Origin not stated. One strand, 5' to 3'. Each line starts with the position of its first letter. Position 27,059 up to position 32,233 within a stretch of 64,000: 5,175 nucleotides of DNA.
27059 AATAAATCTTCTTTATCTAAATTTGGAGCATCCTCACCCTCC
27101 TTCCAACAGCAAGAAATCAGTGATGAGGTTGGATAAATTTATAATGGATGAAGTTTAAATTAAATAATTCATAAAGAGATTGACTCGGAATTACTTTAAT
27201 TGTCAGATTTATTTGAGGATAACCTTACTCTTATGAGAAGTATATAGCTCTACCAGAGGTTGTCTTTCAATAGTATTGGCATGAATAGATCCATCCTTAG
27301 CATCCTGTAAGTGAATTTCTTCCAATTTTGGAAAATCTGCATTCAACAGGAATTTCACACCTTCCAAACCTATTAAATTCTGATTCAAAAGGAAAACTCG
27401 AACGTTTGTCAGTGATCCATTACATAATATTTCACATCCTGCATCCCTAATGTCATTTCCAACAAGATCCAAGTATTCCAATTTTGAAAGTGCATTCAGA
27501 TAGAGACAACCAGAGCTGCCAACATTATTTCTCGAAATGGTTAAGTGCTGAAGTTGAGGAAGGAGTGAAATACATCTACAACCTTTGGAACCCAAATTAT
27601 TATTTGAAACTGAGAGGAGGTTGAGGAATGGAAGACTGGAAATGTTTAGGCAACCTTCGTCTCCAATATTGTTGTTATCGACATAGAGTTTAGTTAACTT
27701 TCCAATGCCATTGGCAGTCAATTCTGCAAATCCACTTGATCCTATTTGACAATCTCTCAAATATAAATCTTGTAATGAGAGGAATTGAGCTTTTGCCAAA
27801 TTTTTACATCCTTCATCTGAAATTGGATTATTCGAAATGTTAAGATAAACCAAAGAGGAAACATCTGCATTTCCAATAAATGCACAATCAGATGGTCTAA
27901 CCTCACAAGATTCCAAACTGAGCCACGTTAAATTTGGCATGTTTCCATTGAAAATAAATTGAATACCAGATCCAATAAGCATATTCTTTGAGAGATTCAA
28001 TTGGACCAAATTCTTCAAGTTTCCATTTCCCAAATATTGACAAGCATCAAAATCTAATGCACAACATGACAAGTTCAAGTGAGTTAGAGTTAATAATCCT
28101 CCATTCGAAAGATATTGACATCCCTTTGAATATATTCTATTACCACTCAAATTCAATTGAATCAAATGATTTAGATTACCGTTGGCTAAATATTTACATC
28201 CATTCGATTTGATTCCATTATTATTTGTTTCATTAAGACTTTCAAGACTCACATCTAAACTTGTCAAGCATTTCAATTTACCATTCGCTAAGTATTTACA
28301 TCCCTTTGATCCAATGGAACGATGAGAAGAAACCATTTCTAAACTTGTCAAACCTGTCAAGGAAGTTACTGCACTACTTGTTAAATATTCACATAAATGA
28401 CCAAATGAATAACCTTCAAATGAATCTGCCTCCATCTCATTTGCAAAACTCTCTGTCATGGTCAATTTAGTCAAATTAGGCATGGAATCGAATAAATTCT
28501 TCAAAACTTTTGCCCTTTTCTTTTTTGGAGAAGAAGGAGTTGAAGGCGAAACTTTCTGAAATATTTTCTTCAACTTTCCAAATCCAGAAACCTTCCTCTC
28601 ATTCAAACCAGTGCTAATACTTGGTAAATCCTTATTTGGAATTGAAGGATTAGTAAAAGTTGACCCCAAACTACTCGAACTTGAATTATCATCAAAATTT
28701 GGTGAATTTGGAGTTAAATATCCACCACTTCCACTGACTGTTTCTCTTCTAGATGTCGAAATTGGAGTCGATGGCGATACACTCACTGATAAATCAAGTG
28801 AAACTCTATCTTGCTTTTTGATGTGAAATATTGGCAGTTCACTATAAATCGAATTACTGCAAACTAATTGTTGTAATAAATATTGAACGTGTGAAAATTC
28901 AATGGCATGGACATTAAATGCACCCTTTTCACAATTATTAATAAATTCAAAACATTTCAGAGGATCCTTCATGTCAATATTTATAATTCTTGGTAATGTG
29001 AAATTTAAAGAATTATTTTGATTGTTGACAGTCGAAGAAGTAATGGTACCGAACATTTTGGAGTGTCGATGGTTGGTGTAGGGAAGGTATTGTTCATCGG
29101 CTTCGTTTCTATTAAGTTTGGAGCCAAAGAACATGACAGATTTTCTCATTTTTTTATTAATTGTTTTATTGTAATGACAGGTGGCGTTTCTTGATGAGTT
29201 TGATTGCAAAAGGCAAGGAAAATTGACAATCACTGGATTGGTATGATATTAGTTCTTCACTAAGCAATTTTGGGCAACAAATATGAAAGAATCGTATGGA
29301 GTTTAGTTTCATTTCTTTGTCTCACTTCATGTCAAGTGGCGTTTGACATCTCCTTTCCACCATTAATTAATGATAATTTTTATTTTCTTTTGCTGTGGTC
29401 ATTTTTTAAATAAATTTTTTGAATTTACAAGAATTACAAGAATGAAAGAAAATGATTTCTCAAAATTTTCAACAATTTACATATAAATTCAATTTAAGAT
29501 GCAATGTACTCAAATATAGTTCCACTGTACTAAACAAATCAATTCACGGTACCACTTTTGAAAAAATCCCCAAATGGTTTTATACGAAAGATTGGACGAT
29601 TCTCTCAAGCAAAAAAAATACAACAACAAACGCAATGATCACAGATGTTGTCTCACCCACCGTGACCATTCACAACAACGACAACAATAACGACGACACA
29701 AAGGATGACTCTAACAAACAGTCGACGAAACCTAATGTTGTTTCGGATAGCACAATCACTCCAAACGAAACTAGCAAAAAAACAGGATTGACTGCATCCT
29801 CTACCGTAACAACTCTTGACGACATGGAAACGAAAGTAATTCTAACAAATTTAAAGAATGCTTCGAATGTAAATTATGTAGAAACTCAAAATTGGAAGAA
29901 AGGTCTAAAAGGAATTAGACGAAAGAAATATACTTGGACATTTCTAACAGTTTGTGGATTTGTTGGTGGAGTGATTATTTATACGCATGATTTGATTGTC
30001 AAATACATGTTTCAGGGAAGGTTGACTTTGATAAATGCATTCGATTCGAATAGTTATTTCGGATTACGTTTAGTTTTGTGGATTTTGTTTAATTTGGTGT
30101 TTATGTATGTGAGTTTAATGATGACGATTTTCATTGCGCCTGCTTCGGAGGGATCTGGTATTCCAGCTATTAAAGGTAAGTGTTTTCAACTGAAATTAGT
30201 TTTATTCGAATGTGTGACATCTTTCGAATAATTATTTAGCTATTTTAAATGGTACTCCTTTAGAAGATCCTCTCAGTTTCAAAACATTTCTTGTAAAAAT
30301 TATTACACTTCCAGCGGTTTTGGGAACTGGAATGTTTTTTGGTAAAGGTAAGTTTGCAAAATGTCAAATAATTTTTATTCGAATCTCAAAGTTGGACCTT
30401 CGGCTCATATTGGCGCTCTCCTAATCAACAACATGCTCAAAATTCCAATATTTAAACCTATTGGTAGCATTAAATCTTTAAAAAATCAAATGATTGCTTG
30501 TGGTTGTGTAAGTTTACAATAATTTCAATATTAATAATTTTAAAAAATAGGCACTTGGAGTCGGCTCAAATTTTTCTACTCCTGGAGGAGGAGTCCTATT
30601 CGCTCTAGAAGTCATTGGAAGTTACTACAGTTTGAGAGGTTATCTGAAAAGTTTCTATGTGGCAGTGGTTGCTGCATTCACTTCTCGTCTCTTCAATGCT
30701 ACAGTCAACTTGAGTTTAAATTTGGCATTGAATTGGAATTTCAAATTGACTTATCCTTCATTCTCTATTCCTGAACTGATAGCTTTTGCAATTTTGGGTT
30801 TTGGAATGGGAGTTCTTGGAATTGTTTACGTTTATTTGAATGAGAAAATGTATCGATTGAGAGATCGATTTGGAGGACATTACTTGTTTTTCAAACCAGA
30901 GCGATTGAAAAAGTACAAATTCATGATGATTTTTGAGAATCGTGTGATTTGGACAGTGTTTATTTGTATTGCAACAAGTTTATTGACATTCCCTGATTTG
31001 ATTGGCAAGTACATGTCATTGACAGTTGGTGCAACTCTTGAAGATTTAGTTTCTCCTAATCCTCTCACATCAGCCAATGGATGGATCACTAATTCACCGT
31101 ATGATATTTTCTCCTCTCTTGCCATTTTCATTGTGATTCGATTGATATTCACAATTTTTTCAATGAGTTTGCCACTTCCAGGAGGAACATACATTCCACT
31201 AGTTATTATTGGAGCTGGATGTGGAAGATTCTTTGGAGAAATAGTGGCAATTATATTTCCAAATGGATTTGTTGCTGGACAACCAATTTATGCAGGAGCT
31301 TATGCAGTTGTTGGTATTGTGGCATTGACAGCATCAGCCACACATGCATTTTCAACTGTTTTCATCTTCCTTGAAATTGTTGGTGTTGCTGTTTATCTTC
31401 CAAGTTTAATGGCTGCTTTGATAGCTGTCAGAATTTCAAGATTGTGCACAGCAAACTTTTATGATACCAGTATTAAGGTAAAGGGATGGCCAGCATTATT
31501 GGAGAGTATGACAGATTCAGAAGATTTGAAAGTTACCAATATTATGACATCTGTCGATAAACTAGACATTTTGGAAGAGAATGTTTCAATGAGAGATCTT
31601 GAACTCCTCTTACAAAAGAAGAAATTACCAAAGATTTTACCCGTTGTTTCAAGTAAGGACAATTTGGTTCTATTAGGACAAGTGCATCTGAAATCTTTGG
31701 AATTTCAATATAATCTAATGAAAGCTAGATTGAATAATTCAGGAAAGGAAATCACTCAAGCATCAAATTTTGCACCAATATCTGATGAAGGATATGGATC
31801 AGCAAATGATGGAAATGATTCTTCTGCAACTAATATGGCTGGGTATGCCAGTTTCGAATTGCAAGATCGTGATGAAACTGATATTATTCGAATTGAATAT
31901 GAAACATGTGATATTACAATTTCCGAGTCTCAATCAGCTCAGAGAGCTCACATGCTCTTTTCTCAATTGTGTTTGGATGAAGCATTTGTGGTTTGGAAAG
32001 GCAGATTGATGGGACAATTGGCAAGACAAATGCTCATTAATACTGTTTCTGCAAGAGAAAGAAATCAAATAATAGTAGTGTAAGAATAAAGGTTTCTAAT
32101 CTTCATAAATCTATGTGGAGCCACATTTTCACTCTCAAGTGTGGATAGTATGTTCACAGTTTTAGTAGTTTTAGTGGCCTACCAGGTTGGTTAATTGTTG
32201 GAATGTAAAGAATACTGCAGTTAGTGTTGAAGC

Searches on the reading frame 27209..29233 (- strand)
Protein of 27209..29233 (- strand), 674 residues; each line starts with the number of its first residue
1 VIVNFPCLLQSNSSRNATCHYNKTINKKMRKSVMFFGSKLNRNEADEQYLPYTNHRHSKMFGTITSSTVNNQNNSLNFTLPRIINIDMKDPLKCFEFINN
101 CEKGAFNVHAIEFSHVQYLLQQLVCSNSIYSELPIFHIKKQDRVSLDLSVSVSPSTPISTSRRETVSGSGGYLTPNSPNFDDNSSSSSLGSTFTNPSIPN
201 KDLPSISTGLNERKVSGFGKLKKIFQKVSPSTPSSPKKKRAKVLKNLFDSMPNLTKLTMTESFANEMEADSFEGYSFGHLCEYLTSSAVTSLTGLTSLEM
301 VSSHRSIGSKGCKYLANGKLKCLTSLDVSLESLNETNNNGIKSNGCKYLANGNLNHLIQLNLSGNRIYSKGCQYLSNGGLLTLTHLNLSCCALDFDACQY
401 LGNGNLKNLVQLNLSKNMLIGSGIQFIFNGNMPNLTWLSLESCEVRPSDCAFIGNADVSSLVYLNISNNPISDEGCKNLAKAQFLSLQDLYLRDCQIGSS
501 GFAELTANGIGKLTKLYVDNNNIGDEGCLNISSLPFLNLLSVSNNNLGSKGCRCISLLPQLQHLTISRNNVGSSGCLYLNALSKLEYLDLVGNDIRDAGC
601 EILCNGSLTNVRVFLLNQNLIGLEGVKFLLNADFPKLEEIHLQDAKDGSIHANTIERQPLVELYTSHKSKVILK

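Call 66: search_protein_families(library=pfam, proteins=[window:27209-29233:-])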
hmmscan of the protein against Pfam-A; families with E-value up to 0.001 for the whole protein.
window:27209-29233:- (674 aa): 5 families
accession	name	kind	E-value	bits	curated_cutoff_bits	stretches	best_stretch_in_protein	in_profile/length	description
PF13516.12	LRR_6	-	8.3e-23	79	23.4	0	460-480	4-24/24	Leucine Rich repeat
PF12799.13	LRR_4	-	7.5e-11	42.4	27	0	559-595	1-39/44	Leucine Rich repeats (2 copies)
PF23598.1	LRR_14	-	2.4e-08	33.6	40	0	287-417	130-249/353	Leucine-rich repeat region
PF00560.39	LRR_1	-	1.8e-05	24.4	20.6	0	460-479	1-20/23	Leucine Rich Repeat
PF13855.12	LRR_8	-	5.9e-05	23.2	27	1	512-570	2-60/61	Leucine rich repeat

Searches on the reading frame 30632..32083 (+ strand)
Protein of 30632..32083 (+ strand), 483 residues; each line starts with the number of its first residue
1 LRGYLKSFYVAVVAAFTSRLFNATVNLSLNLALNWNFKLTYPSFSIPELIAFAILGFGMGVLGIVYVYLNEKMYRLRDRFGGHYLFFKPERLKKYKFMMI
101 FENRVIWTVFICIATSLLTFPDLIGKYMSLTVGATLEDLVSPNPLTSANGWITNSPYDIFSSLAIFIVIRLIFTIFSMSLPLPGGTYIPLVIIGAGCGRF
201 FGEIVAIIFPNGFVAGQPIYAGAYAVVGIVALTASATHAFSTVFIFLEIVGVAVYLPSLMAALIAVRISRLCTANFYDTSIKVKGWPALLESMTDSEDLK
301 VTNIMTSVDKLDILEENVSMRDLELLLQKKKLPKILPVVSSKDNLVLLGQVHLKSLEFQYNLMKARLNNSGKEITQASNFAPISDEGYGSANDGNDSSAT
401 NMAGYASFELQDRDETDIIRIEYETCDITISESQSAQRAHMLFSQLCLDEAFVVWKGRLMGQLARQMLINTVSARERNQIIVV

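Call 8: search_protein_families(library=pfam, proteins=[window:30632-32083:+])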
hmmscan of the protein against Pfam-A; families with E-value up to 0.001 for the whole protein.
window:30632-32083:+ (483 aa): 1 family
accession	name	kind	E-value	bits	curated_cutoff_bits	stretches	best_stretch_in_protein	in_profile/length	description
PF00654.25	Voltage_CLC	-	9.8e-29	101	24.8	1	3-270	125-346/346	Voltage gated chloride channel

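Call 10: find_homologous_proteins(query=window:30632-32083:+)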
Query window:30632-32083:+ (483 aa): 26 proteins with E <= 0.001 among 8000 candidates.
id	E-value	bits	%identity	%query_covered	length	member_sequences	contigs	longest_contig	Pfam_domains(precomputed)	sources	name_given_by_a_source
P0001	0.0e+0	1036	99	98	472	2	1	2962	PF00654.26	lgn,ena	-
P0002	9.9e-186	636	95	64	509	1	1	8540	PF00654.26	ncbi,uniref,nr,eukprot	ncbi:predicted protein [Naegleria gruberi]|uniref:Predicted protein n=1 Tax=Naegleria gruberi TaxID=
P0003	3.2e-179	614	58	99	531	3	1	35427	PF00654.26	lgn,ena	-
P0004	3.3e-148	512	53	97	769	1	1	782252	PF00654.26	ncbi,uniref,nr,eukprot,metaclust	ncbi:chloride channel protein [Naegleria gruberi]|uniref:Chloride channel protein n=1 Tax=Naegleria 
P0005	7.6e-147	508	49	99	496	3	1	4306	PF00654.26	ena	-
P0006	3.7e-139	482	49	97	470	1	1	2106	PF00654.26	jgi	-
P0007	6.9e-121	422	45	99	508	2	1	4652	PF00654.26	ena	-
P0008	1.1e-6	46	28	38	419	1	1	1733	PF00654.26,PF00571.34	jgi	jgi:CIC family chloride channel protein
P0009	1.3e-6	45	27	41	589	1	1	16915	PF00654.26,PF00571.34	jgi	-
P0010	2.6e-6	44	23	71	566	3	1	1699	PF00654.26,PF00571.34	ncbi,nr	ncbi:MAG: chloride channel protein, partial [Proteobacteria bacterium]|nr:chloride channel protein [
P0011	8.7e-6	43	27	38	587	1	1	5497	PF00654.26,PF00571.34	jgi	-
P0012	1.0e-5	42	27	38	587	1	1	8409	PF00654.26,PF00571.34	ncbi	-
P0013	1.1e-5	42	26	38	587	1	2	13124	PF00654.26,PF00571.34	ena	-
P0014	1.7e-5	42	28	38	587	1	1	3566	PF00654.26,PF00571.34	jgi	-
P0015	5.4e-5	40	26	38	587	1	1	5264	PF00654.26,PF00571.34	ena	-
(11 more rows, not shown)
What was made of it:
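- The CLC channel ORF is 95-99% identical to N. gruberi sequences (call 10).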

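Call 11: find_encoding_contigs(protein=P0002, flank=10000, max_places=4)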
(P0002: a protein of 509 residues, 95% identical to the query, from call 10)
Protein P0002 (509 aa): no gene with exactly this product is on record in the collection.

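Call 12: find_encoding_contigs(protein=P0003, flank=10000, max_places=4)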
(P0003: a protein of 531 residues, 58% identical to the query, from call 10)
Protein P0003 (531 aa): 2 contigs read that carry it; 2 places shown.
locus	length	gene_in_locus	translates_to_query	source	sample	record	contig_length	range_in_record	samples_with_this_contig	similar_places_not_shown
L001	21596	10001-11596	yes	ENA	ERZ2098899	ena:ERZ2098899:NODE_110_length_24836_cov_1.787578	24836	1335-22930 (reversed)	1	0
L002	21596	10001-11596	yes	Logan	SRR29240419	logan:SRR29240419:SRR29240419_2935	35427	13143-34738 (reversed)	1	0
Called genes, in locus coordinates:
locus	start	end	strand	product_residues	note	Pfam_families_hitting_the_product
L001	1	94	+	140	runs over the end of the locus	PF21485:IF5A-like_N, PF01287:eIF-5a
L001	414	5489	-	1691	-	PF27567:RALGAPA1_N (weak), PF20412:RALGAPB_N, PF02145:Rap_GAP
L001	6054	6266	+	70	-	-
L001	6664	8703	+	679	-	-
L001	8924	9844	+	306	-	PF00654:Voltage_CLC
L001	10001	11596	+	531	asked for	PF00654:Voltage_CLC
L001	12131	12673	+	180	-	-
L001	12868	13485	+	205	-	-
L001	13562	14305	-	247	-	PF00069:Pkinase, PF07714:PK_Tyr_Ser-Thr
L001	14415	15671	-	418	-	-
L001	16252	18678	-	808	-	PF01535:PPR (faint), PF13428:TPR_14 (faint), PF14559:TPR_19 (faint), PF17177:PPR_long (weak), PF23276:TPR_24, PF13041:PPR_2, PF13812:PPR_3 (weak), PF13041:PPR_2, +1 more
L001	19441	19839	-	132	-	PF03446:NAD_binding_2, PF14833:NAD_binding_11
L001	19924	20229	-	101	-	PF03446:NAD_binding_2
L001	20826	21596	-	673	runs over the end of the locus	PF00118:Cpn60_TCP1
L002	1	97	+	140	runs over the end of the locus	PF21485:IF5A-like_N, PF01287:eIF-5a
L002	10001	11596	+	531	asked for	PF00654:Voltage_CLC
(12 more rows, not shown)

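Call 14: find_encoding_contigs(protein=P0001, flank=10000, max_places=4)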
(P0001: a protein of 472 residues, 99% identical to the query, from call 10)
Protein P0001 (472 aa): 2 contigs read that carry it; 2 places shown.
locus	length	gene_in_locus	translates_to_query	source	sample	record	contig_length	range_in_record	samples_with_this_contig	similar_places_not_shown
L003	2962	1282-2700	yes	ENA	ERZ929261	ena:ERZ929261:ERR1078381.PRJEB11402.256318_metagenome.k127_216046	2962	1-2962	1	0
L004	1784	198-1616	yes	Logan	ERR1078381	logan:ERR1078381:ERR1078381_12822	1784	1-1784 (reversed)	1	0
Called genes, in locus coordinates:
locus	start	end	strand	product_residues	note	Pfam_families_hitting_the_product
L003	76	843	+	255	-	-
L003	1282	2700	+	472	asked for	PF00654:Voltage_CLC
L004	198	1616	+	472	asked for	PF00654:Voltage_CLC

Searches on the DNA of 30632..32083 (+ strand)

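Call 59: search_rna_families(sources=[L001, L007, L008, L009, L010, L012, L013, L014, L003], threshold=gathering)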
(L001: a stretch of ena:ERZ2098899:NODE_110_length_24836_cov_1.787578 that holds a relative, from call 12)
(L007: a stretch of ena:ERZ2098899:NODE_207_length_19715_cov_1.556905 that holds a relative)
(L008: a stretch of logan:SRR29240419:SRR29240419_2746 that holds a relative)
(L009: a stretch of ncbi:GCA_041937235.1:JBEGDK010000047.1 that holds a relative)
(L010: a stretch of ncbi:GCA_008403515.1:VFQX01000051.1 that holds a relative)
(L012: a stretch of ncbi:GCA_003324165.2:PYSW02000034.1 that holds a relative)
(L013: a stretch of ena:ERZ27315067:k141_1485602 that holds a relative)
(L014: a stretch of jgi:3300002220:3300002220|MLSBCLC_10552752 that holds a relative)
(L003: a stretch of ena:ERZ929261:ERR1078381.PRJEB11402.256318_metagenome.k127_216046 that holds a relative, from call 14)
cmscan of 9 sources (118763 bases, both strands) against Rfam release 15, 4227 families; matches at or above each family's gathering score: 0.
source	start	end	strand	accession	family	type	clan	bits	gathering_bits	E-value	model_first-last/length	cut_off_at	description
